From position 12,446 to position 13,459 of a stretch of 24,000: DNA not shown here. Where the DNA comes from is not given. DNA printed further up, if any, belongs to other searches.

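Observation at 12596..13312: Small periplasmic cupin carrying the H-x-H-x3-E-x-Y ... H(+34) site of cupin DMSP lyases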

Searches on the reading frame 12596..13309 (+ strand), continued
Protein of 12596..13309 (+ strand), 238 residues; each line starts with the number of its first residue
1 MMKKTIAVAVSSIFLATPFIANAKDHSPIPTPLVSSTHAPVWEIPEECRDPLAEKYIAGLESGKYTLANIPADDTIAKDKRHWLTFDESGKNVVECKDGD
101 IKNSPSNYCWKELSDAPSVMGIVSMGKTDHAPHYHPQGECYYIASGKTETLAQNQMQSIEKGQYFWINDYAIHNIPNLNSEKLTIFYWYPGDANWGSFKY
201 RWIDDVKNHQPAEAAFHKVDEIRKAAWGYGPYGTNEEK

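Call 32: find_encoding_contigs(protein=P0014, flank=10000, max_places=2)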
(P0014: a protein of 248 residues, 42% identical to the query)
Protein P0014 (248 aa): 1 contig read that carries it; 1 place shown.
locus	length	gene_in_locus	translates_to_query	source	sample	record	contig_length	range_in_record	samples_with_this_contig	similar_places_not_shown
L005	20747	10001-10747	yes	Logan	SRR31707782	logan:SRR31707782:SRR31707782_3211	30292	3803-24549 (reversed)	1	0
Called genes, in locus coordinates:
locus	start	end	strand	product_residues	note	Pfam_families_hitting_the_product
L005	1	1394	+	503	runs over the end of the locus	PF01946:Thi4 (faint), PF00890:FAD_binding_2, PF01266:DAO, PF03486:HI0933_like (weak), PF07992:Pyr_redox_2 (weak), PF12831:FAD_oxidored, PF13450:NAD_binding_8 (weak)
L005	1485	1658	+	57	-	-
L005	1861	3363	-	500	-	PF00890:FAD_binding_2, PF01266:DAO, PF03486:HI0933_like (faint), PF12831:FAD_oxidored (weak)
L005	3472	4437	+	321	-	PF00126:HTH_1, PF03466:LysR_substrate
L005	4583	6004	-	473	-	PF00890:FAD_binding_2, PF01266:DAO, PF01946:Thi4 (faint), PF03486:HI0933_like (faint), PF07992:Pyr_redox_2 (weak), PF12831:FAD_oxidored, PF13450:NAD_binding_8 (faint)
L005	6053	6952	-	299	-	PF00126:HTH_1, PF03466:LysR_substrate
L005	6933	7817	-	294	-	PF00126:HTH_1, PF03466:LysR_substrate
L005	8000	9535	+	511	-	PF00890:FAD_binding_2, PF01266:DAO, PF03486:HI0933_like (faint), PF07992:Pyr_redox_2 (faint), PF12831:FAD_oxidored (weak), PF13450:NAD_binding_8 (faint)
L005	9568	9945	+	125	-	PF14537:Cytochrom_c3_2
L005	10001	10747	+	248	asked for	PF07883:Cupin_2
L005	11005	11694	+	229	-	-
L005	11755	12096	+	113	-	-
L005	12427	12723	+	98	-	-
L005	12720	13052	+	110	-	-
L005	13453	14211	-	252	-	PF20247:DUF6602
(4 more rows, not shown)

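Call 33: find_encoding_contigs(protein=P0013, flank=10000, max_places=1)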
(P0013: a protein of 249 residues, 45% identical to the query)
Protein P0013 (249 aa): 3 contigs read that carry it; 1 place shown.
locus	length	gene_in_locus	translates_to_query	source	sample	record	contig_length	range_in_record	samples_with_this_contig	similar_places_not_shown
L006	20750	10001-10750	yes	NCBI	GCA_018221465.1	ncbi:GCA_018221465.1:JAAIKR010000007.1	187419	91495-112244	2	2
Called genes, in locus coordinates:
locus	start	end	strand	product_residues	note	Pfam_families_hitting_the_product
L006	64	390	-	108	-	PF08378:NERD, PF02021:UPF0102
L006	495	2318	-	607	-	PF04348:LppC, PF13458:Peripla_BP_6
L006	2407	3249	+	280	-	PF00590:TP_methylase, PF23016:RsmI_C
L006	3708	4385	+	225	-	PF20172:DUF6538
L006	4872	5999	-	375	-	-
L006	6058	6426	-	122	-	PF14537:Cytochrom_c3_2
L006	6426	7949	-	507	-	PF00890:FAD_binding_2, PF01266:DAO, PF07992:Pyr_redox_2 (faint), PF12831:FAD_oxidored, PF13450:NAD_binding_8 (weak)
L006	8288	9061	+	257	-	PF00440:TetR_N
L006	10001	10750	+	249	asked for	-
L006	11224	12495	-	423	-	-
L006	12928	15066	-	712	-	PF07715:Plug, PF00593:TonB_dep_Rec_b-barrel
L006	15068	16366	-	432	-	PF12679:ABC2_membrane_2, PF10920:DUF2705 (weak), PF12040:DUF3526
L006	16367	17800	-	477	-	PF12679:ABC2_membrane_2, PF12698:ABC2_membrane_3, PF12040:DUF3526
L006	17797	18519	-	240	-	PF00005:ABC_tran, PF13304:AAA_21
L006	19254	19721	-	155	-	PF01475:FUR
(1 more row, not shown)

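Call 34: find_encoding_contigs(protein=P0002, flank=10000, max_places=1)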
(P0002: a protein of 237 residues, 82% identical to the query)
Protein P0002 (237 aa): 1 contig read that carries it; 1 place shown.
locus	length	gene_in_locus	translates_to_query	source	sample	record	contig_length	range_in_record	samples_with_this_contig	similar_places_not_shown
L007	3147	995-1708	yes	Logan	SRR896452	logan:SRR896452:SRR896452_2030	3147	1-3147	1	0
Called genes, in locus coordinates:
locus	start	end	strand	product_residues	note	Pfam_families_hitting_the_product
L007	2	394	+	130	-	?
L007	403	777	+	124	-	PF14537:Cytochrom_c3_2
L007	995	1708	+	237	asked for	PF07883:Cupin_2 (weak)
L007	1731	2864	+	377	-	-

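Call 45: list_cluster_members(proteins=[P0018, P0019, P0020, P0021, P0022, P0023, P0024, P0027, P0029, P0030])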
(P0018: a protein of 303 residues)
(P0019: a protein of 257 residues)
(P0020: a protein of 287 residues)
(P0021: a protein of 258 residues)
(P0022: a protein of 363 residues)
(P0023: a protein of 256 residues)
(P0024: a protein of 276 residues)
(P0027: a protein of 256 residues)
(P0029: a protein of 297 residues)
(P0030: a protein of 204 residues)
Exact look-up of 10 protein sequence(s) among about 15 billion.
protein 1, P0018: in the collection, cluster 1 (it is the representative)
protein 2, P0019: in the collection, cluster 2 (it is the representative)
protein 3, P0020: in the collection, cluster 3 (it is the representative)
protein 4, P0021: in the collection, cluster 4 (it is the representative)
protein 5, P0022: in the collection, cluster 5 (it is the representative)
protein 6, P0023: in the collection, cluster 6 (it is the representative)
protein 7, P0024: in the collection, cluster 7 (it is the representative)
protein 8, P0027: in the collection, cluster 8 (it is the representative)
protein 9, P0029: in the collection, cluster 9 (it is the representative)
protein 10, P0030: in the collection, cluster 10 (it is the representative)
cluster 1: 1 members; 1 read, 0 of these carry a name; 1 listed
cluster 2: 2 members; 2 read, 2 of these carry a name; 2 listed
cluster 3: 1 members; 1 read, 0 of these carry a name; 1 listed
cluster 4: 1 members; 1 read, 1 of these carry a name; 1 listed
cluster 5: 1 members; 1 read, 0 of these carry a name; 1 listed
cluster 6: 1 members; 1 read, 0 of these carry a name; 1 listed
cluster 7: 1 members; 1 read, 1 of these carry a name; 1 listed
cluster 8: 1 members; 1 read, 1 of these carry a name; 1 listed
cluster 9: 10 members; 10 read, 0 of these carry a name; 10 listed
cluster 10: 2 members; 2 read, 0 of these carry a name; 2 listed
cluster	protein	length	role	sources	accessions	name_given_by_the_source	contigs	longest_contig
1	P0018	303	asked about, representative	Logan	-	-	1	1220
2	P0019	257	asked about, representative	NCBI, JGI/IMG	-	mannose-6-phosphate isomerase-like protein (cupin superfamily)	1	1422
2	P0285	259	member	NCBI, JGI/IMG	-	mannose-6-phosphate isomerase-like protein (cupin superfamily)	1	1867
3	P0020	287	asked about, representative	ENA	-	-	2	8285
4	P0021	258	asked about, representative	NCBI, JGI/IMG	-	hypothetical protein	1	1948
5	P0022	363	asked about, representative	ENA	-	-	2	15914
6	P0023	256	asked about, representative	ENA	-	-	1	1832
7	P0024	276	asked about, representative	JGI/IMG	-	mannose-6-phosphate isomerase-like protein (cupin superfamily)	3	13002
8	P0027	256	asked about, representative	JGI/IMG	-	mannose-6-phosphate isomerase-like protein (cupin superfamily)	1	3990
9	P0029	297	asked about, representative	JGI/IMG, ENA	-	-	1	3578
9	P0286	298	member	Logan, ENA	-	-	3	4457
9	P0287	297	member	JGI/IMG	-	-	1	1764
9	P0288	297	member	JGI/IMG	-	-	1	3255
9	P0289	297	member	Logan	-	-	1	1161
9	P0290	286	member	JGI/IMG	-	-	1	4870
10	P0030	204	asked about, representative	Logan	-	-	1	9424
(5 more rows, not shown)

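Call 47: find_encoding_contigs(protein=P0022, flank=8000, max_places=2)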
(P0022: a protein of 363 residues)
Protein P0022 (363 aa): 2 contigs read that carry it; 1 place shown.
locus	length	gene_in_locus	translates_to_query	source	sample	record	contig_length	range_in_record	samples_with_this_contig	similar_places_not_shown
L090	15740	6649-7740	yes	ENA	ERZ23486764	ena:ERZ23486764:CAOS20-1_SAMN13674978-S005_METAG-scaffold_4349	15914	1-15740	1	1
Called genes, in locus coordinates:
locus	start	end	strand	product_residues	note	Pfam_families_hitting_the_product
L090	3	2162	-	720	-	?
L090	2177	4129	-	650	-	-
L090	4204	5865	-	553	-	-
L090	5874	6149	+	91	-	-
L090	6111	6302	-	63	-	-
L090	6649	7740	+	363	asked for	PF07883:Cupin_2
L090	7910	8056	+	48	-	-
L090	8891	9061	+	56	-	-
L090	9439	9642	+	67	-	-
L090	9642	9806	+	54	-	-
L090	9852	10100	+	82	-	-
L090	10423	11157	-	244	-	PF00244:14-3-3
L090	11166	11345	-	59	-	-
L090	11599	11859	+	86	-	PF02990:EMP70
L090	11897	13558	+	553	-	PF02990:EMP70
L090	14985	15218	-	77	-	-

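Call 53: search_protein_families(library=pfam, proteins=[window:12596-13309:+, P0006], max_evalue=10)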
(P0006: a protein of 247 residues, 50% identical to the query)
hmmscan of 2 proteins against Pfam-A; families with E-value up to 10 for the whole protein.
window:12596-13309:+ (238 aa): 3 families
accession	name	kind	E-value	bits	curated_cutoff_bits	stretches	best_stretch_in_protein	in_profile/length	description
PF07883.17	Cupin_2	-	3.1e-06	27.2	27.2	1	127-186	9-67/70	Cupin domain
PF12973.13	Cupin_7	-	0.0076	16.5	27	1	128-186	44-98/105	ChrR Cupin-like domain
PF02311.25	AraC_binding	-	0.012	15.8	21.1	1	129-175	15-61/135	AraC-like ligand binding domain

P0006 (247 aa): 8 families
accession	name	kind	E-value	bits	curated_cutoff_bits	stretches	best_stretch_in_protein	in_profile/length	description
PF07883.17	Cupin_2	-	6.3e-07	29.5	27.2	1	132-187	8-62/70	Cupin domain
PF12973.13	Cupin_7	-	0.0019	18.4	27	1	134-188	44-94/105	ChrR Cupin-like domain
PF00190.28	Cupin_1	-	0.017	15.1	22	1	132-179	42-97/151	Cupin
PF17890.6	WW_like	-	0.14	12.7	37.8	1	170-205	14-50/53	Peptidoglycan hydrolase LytB WW-like domain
PF06560.17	GPI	-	0.18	11.5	20.7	1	139-200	72-149/182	Glucose-6-phosphate isomerase (GPI)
PF16867.11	DMSP_lyase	-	0.2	11.8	27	1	138-181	110-153/162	Dimethlysulfonioproprionate lyase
PF01050.24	MannoseP_isomer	-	0.22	12.2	23.6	1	138-180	45-86/116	Mannose-6-phosphate isomerase C-terminal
PF05805.17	L6_membrane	-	0.23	11.4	30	1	13-59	105-150/191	L6 membrane protein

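Call 65: search_protein_families(library=pfam, proteins=[L001:8854-9987:+, L001:10799-11845:+], max_evalue=0.001)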
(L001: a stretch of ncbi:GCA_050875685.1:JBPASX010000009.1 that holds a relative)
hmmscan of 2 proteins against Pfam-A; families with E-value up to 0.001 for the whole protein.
L001:8854-9987:+ (378 aa): 1 family
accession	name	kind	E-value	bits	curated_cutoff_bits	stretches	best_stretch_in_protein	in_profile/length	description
PF07396.17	Porin_O_P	-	2.5e-07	30.7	20.9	1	41-291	6-288/370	Phosphate-selective porin O and P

L001:10799-11845:+ (349 aa): 1 family
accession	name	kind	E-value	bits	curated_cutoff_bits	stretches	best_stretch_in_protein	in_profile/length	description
PF19577.5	DcaP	-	4.6e-06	26.4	27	1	75-317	128-383/410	DcaP outer membrane protein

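Call 70: list_cluster_members(proteins=[L090:10423-11154:-, L090:11897-13555:+, L090:4204-5862:-, L090:2177-4126:-])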
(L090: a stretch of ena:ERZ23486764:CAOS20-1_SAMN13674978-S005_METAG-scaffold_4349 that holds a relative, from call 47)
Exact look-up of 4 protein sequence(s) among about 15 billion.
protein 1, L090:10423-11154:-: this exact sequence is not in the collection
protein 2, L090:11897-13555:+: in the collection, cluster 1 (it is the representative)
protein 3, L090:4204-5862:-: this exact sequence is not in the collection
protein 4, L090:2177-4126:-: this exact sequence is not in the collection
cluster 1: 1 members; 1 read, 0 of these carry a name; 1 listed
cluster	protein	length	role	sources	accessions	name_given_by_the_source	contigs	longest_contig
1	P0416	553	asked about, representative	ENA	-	-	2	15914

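Call 76: search_solved_structures(query=P0070, max_evalue=0.001, show_alignments=1)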
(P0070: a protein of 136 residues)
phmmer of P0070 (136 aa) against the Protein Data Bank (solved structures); distinct sequences matched with E-value up to 0.001: 14.
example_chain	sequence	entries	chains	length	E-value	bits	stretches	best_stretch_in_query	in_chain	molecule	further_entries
6a53_A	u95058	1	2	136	6.6e-19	71.3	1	29-130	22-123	Novel protein with potential Cupin domain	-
5tfz_A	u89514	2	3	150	8.1e-19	71.1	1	29-130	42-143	dimethylsulfoniopropionate lyase DddK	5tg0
6a54_A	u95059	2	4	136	3.4e-18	69.1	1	29-130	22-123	Novel protein with potential Cupin domain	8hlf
6a55_A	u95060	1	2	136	6.9e-18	68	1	29-129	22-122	Novel protein with potential Cupin domain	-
2vqa_A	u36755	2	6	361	2.3e-07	34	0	47-128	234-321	SLL1358 PROTEIN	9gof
3bu7_A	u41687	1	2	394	3.8e-06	30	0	54-112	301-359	Gentisate 1,2-dioxygenase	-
2h0v_A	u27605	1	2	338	3.7e-05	26.8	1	42-110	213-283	Quercetin 2,3-dioxygenase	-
1y3t_A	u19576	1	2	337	4.8e-05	26.5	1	42-110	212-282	Hypothetical protein yxaG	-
1o4t_A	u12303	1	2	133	5e-05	26.4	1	28-116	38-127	putative oxalate decarboxylase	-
1v70_A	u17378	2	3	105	0.00019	24.5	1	51-111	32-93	probable antibiotics synthesis protein | hypothetical protein TTHA0104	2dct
8hfb_A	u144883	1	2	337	0.00032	23.8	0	42-108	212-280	Quercetin 2,3-dioxygenase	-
6tzp_A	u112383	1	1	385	0.00062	22.8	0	51-127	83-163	Oxalate decarboxylase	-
4met_A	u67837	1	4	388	0.00066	22.8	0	51-127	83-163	Oxalate decarboxylase OxdC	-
7zvm_A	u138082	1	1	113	0.00076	22.6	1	49-124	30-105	Mannose-6-phosphate isomerase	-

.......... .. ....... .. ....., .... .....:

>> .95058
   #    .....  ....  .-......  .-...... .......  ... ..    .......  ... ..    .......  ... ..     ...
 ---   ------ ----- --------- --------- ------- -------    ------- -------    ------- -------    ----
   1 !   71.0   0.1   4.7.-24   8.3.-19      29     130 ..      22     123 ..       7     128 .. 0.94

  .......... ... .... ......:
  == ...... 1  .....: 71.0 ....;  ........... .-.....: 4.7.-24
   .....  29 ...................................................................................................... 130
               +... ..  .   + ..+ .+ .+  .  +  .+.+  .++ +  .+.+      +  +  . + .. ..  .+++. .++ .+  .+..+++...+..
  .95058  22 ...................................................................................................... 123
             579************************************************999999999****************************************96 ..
